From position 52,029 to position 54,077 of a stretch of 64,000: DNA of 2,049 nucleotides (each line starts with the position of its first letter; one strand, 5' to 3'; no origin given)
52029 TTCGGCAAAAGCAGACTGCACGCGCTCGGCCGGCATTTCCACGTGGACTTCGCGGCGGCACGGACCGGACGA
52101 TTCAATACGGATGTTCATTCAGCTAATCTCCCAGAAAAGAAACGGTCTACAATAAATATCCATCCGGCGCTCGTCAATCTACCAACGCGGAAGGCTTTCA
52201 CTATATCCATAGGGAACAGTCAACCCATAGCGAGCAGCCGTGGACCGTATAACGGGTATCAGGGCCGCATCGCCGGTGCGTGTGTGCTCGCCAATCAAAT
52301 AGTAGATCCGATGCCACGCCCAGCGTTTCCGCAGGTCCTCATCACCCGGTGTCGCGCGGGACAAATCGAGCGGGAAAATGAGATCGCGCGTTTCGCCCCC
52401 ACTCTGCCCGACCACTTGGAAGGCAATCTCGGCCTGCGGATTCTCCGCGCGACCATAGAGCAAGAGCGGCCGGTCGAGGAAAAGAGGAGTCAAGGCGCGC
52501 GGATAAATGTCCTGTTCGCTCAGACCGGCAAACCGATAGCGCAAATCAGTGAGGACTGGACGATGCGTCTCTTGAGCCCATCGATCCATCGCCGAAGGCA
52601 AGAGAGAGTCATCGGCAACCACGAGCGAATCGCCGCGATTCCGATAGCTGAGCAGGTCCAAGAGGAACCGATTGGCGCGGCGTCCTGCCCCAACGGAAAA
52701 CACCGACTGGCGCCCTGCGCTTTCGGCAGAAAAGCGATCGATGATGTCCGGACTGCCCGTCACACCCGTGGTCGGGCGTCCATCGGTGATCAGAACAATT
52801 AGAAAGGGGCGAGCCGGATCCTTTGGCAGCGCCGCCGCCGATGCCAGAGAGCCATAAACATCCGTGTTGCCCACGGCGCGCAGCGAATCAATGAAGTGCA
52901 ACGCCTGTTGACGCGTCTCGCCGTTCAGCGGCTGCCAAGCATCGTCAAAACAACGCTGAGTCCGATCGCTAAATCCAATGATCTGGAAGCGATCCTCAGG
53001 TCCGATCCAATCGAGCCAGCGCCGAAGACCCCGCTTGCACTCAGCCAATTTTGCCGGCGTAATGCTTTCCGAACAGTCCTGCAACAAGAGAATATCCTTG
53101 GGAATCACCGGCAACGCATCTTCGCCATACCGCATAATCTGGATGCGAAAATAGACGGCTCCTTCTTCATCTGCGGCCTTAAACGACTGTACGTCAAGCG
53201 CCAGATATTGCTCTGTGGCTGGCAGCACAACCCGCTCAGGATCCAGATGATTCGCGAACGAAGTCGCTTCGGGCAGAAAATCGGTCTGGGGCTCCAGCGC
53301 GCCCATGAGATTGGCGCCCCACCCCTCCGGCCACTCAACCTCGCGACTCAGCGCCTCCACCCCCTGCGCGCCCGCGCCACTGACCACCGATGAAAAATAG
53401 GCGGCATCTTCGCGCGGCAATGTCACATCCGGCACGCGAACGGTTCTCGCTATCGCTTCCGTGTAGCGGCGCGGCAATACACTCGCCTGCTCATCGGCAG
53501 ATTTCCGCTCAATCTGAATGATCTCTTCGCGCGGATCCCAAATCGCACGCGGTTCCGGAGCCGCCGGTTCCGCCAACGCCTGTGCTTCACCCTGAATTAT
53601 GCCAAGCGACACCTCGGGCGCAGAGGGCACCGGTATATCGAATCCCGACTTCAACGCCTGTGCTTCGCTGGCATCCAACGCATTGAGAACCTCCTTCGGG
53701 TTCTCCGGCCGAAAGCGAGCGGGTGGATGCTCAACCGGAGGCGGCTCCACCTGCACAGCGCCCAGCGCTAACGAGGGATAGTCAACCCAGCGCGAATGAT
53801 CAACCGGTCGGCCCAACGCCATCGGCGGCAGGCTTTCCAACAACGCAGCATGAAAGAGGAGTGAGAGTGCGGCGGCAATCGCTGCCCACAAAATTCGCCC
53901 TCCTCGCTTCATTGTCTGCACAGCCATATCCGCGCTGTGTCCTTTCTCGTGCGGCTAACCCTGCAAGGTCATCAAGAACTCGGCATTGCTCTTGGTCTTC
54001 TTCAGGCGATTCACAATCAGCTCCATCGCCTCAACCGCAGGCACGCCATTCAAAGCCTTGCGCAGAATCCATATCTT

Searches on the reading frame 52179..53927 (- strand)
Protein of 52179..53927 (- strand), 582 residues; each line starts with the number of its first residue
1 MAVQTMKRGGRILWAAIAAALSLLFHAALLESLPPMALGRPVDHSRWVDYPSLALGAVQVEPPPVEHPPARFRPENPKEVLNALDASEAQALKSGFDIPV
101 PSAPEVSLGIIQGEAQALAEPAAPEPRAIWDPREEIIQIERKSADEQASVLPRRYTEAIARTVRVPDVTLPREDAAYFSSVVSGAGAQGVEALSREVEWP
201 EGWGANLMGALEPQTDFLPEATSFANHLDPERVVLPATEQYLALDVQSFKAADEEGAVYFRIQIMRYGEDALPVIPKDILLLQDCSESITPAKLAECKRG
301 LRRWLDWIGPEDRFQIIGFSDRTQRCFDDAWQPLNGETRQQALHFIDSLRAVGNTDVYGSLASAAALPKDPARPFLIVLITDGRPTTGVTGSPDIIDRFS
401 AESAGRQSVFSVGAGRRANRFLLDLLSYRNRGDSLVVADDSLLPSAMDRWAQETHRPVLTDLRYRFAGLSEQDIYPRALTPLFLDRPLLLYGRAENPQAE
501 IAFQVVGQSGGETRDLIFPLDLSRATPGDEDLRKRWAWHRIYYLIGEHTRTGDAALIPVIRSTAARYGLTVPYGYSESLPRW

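Call 44: search_protein_families(library=pfam, proteins=[window:52179-53927:-], max_evalue=0.00001)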
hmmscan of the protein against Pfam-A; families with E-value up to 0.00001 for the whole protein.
window:52179-53927:- (582 aa): 3 families
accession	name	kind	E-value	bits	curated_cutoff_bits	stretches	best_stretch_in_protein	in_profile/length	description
PF13768.12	VWA_3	-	1.4e-11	45.2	27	1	278-432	2-151/155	von Willebrand factor type A domain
PF00092.34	VWA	-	1.5e-06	29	23.8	1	278-432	1-157/174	von Willebrand factor type A domain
PF13519.12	VWA_2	-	4.7e-06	27.6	27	0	280-383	2-106/107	von Willebrand factor type A domain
